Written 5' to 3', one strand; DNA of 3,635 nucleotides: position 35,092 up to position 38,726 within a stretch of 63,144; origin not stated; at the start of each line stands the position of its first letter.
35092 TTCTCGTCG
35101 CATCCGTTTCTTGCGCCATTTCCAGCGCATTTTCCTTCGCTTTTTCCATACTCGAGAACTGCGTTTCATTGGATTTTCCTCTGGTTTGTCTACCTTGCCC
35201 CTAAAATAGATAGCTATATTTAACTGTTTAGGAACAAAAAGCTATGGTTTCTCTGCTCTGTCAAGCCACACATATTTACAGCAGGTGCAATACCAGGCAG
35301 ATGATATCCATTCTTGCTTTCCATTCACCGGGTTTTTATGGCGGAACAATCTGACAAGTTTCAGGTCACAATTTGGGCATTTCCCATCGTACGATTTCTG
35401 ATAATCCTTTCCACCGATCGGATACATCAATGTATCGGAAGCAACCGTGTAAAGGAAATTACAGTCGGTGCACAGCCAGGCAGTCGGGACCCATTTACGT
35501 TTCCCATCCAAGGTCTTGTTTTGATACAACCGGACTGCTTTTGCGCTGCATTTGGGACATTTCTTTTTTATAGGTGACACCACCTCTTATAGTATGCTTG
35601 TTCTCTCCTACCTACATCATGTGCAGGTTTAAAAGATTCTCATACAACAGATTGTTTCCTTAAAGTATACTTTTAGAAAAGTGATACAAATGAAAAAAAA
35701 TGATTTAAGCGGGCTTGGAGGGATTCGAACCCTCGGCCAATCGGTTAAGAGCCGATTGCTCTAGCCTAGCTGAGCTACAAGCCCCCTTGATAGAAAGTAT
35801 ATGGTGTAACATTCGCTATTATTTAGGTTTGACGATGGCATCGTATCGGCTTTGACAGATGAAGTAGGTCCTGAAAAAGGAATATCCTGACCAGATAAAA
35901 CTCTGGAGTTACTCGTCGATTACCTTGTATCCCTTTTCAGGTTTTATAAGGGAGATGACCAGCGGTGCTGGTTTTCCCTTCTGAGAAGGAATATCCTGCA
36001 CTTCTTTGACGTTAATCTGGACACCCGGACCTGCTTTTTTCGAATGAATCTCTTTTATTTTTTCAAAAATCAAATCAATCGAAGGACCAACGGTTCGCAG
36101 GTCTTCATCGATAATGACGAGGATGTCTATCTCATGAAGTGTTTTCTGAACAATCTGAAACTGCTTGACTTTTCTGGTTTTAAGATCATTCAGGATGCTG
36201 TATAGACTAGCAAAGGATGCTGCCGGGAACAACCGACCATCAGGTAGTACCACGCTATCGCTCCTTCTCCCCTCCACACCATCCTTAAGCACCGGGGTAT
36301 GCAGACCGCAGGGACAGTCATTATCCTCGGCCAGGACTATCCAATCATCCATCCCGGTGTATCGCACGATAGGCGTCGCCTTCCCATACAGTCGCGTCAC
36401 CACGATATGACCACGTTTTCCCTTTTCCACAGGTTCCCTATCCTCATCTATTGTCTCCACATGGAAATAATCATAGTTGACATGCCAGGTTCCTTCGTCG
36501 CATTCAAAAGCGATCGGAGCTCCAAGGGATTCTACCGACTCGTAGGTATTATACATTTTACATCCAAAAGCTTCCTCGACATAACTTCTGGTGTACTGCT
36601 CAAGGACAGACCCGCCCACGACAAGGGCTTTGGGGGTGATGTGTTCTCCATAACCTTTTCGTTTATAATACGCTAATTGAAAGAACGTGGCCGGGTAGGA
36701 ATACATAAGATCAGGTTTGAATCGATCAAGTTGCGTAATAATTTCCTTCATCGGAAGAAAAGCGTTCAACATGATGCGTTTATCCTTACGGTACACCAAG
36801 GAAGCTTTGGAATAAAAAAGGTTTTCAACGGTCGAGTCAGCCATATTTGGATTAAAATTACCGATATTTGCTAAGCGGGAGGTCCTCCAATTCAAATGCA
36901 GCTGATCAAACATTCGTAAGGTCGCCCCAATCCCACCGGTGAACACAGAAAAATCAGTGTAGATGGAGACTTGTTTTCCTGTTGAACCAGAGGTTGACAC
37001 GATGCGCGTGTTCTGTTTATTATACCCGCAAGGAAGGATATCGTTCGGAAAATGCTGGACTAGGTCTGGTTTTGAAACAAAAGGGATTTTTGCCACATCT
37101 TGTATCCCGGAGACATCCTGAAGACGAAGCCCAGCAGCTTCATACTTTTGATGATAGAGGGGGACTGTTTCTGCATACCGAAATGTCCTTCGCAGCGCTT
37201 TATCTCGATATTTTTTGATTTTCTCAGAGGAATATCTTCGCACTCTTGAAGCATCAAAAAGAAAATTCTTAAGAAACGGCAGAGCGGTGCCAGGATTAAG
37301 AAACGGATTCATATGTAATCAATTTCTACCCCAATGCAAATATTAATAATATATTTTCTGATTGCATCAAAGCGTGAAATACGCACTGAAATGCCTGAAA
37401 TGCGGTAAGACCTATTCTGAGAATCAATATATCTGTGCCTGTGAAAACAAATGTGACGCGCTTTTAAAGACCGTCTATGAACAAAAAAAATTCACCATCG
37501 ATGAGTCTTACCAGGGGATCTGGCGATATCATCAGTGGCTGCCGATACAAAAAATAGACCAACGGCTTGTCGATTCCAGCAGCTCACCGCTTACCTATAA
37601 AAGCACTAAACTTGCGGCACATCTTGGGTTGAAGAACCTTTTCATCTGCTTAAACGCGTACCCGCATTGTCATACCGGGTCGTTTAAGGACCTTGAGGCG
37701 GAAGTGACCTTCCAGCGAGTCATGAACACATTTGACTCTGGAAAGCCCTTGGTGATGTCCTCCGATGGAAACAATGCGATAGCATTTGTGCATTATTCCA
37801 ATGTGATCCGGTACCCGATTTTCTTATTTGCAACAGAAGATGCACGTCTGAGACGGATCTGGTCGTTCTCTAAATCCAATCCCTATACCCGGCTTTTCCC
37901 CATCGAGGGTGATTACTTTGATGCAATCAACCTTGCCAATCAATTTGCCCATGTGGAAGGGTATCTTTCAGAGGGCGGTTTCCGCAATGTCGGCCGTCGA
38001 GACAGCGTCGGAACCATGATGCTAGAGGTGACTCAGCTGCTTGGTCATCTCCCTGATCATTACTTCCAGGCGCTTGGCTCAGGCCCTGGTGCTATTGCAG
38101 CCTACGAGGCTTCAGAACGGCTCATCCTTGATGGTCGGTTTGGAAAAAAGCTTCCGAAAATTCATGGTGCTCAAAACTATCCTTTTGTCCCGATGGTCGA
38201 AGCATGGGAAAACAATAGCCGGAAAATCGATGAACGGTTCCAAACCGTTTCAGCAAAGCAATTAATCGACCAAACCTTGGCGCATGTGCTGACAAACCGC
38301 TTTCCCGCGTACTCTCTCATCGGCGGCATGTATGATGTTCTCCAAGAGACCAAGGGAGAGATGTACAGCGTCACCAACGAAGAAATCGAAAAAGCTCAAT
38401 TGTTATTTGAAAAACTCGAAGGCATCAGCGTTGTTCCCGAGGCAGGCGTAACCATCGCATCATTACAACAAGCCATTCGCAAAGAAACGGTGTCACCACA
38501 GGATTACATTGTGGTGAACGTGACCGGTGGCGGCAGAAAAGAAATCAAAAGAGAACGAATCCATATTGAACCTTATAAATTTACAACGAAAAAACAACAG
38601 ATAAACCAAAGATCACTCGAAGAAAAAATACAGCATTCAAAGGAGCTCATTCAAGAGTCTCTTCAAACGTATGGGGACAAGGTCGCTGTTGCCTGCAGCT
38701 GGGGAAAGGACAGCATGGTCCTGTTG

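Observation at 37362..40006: ThrC-like PLP domain fused to a CysH-type (P)APS reductase, translationally coupled to a PSD-like decarboxylase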

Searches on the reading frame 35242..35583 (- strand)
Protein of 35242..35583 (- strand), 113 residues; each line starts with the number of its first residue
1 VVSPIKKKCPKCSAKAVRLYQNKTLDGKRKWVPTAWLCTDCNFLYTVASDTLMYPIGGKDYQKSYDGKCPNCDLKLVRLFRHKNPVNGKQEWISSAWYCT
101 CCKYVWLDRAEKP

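Call 3: search_protein_families(library=pfam, proteins=[window:35242-35583:-], max_evalue=0.01)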
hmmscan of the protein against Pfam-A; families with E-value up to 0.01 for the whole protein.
window:35242-35583:- (113 aa): 1 family
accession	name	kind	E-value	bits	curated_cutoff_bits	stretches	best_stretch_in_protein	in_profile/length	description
PF09723.15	Zn_ribbon_8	-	0.0045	17.4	34.4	0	5-19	26-40/41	Zinc ribbon domain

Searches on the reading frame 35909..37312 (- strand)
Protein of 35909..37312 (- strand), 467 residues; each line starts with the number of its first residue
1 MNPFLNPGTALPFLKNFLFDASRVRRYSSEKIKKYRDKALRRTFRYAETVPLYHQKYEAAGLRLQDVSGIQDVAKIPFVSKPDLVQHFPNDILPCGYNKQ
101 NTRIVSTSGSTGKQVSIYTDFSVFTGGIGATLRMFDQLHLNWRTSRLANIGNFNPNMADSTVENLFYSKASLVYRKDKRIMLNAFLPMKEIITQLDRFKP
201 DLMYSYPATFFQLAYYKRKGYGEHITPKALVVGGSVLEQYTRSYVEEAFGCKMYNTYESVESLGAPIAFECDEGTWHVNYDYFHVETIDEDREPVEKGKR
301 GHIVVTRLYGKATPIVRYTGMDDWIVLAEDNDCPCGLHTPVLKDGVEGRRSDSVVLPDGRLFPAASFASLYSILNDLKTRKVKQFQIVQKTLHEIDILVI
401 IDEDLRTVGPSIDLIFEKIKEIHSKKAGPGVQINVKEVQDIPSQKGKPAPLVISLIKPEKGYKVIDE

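Call 3: search_protein_families(library=pfam, proteins=[window:35909-37312:-], max_evalue=0.01)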
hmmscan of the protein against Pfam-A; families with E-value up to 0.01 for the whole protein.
window:35909-37312:- (467 aa): 1 family
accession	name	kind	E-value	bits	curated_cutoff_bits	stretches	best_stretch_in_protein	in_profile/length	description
PF00501.34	AMP-binding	-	0.008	15.4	29.9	0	188-305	245-374/384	AMP-binding enzyme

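Call 4: search_protein_families(library=ncbifam, proteins=[window:35909-37312:-], max_evalue=0.01)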
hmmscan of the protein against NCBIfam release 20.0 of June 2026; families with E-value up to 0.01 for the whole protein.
window:35909-37312:- (467 aa): 7 families
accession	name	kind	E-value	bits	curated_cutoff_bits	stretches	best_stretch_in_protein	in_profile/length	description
NF041878.1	paak_haloarch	equivalog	2.3e-28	99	700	2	228-365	203-340/427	phenylacetate--CoA ligase PaaK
NF045666.1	DVU1553_fam_AMP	equivalog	4.1e-27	95.1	300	1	25-344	16-326/331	DVU_1553 family AMP-dependent CoA ligase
NF053551.1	FlxY_rubin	equivalog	5.2e-27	94.6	520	2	243-405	220-374/424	flexirubin biosynthesis putative acyl-CoA ligase FlxY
TIGR02155.1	PA_CoA_ligase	equivalog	7.1e-25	87.4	646.3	2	192-448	160-415/422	phenylacetate--CoA ligase PaaK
TIGR02304.1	aden_form_hyp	equivalog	3.7e-17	62.4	251.9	1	179-399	164-375/430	F390 synthetase-related protein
TIGR03335.1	F390_ftsA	equivalog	1.2e-14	53.9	458.7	1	228-337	207-318/445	coenzyme F390 synthetase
NF041217.1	BagE_FevW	exception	8.4e-14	51.3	800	1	38-343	19-306/424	bagremycin/ferroverdin synthetase BagE/FevW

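Call 39: search_solved_structures(query=window:35909-37312:-, max_evalue=0.01)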
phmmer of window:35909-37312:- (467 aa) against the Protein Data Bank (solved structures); distinct sequences matched with E-value up to 0.01: 8.
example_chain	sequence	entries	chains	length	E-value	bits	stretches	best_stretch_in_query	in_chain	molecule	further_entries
4r1l_A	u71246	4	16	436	7e-27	97.5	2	192-365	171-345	Phenylacetate-coenzyme A ligase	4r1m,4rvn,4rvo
9s3l_A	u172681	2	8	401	1.8e-16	63.2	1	66-361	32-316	Phenylacetate-CoA ligase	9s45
2y27_A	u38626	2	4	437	1.4e-14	57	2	194-366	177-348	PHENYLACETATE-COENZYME A LIGASE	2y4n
2y4o_A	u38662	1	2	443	2.6e-14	56.1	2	30-120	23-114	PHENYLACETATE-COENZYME A LIGASE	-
6hdw_A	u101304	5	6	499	2e-11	46.6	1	190-370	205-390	2-hydroxyisobutyryl-CoA synthetase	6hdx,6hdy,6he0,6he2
6wuq_A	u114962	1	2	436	3.4e-07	32.6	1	229-342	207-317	AjiA1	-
6siw_A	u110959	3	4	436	7.7e-07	31.5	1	229-342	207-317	PaaK-like ligase (AMP-dependent synthetase and ligase) | AMP-dependent synthetase and ligase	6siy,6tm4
6siw_B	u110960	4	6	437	7.7e-07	31.5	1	229-342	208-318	PaaK-like ligase (AMP-dependent synthetase and ligase) | AMP-dependent synthetase and ligase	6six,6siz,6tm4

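Call 41: search_protein_families(library=pfam, proteins=[window:35909-37312:-], max_evalue=1)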
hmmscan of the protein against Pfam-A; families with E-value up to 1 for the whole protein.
window:35909-37312:- (467 aa): 3 families
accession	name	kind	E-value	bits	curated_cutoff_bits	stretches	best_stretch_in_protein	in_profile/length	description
PF00501.34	AMP-binding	-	0.008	15.4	29.9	1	188-305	245-374/384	AMP-binding enzyme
PF23727.1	Beta-prop_FAM234A_B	-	0.14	11.1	26.4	1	73-119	125-171/467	FAM234A/B beta-propeller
PF20499.3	DUF6729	-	0.15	12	27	1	372-426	125-179/229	Domain of unknown function (DUF6729)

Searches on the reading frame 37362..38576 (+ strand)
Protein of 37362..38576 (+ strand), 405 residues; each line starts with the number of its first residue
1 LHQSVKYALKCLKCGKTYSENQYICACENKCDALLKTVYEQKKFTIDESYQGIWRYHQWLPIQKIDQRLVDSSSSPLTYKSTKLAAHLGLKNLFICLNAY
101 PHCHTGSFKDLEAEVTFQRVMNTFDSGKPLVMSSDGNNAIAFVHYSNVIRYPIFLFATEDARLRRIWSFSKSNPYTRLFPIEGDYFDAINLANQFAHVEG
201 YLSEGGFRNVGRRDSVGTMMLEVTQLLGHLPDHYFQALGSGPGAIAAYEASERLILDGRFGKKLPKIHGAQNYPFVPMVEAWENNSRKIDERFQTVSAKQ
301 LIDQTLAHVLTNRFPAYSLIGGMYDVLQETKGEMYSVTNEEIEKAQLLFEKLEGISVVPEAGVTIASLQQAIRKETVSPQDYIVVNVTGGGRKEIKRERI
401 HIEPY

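Call 34: search_solved_structures(query=window:37362-38576:+, show_alignments=2, max_evalue=0.001)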
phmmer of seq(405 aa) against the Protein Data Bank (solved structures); distinct sequences matched with E-value up to 0.001: 5.
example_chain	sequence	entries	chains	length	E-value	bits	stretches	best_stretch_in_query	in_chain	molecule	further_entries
9k3c_A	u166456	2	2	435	2.2e-77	264.1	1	6-399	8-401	Cysteate synthase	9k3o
2zsj_A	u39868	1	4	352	5.3e-11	45.5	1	50-394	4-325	Threonine synthase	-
1uim_A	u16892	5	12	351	8.6e-08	35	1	55-395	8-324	Threonine Synthase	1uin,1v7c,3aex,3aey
2d1f_A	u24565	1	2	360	1.6e-07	34.1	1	175-394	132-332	Threonine synthase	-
6cgq_A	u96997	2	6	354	6.9e-06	28.7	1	53-394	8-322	Threonine synthase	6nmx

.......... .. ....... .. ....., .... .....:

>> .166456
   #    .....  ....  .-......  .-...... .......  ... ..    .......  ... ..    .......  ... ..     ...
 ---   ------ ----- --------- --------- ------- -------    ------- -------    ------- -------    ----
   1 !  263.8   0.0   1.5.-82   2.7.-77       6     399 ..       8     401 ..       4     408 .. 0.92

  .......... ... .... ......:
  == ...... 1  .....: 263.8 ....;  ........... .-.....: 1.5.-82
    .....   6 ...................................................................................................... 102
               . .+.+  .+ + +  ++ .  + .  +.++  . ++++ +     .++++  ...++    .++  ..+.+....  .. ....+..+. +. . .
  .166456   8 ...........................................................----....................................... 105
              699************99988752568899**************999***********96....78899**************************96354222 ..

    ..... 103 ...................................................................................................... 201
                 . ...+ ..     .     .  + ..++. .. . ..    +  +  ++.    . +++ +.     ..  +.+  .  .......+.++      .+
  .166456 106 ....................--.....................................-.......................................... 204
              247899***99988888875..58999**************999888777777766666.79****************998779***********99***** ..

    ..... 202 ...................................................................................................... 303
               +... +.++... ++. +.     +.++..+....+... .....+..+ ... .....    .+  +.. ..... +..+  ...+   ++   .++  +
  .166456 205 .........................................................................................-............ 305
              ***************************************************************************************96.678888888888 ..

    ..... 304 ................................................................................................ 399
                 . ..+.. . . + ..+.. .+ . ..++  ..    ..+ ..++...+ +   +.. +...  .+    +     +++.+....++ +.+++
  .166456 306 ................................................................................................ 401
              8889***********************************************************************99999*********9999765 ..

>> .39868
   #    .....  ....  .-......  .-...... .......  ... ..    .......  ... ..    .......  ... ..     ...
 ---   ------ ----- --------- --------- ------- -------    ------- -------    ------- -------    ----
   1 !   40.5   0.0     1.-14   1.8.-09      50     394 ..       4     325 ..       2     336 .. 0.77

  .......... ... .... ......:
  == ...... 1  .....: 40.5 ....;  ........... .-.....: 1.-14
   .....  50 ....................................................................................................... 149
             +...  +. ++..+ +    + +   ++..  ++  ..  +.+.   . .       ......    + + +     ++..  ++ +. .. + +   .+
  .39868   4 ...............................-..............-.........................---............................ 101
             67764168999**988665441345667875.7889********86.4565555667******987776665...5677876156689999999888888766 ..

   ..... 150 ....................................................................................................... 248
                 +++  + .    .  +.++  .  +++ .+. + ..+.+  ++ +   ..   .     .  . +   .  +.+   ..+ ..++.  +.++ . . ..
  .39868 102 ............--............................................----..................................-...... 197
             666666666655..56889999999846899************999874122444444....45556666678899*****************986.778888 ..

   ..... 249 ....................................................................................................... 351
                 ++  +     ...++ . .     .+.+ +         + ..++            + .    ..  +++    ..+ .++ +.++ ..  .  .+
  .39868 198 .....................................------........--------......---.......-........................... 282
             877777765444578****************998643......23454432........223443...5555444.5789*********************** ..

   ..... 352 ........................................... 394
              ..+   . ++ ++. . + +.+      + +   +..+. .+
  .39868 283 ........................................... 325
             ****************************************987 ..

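Call 37: find_related_loci(query=A1, collection=metagenome_contigs, flank=8000)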
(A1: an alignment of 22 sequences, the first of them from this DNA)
Query A1 (405 aa) in metagenome_contigs; peptide patterns used: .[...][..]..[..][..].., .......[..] (x = any residue, [..] = any of these).
599 stretches matched a pattern (row limit reached: there are more); 541 encode a relative of the query (tblastn E <= 1e-3); the best 80 are kept; 80 distinct loci.
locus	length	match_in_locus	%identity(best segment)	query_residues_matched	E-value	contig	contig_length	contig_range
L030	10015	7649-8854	85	4-405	0e+0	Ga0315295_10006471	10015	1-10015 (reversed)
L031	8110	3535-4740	86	4-405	0e+0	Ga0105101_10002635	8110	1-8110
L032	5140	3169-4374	85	4-405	0e+0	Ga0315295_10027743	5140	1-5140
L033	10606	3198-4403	85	4-405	0e+0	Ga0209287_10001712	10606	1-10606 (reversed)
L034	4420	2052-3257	85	4-405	0e+0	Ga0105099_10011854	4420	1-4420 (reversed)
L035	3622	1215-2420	84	4-405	0e+0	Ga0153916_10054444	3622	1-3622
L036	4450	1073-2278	83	4-405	0e+0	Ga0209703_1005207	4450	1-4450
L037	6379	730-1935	82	4-405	0e+0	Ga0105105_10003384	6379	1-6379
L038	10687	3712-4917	80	4-405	0e+0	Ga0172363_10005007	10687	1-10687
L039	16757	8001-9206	88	4-405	0e+0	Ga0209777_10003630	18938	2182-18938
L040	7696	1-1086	83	44-405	0e+0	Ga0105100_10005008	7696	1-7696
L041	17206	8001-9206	63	3-404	1e-179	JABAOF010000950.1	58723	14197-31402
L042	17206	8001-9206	58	3-404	4e-165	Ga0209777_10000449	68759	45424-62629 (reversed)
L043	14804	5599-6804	58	3-404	4e-165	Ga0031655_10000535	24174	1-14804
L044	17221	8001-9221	54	5-404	3e-152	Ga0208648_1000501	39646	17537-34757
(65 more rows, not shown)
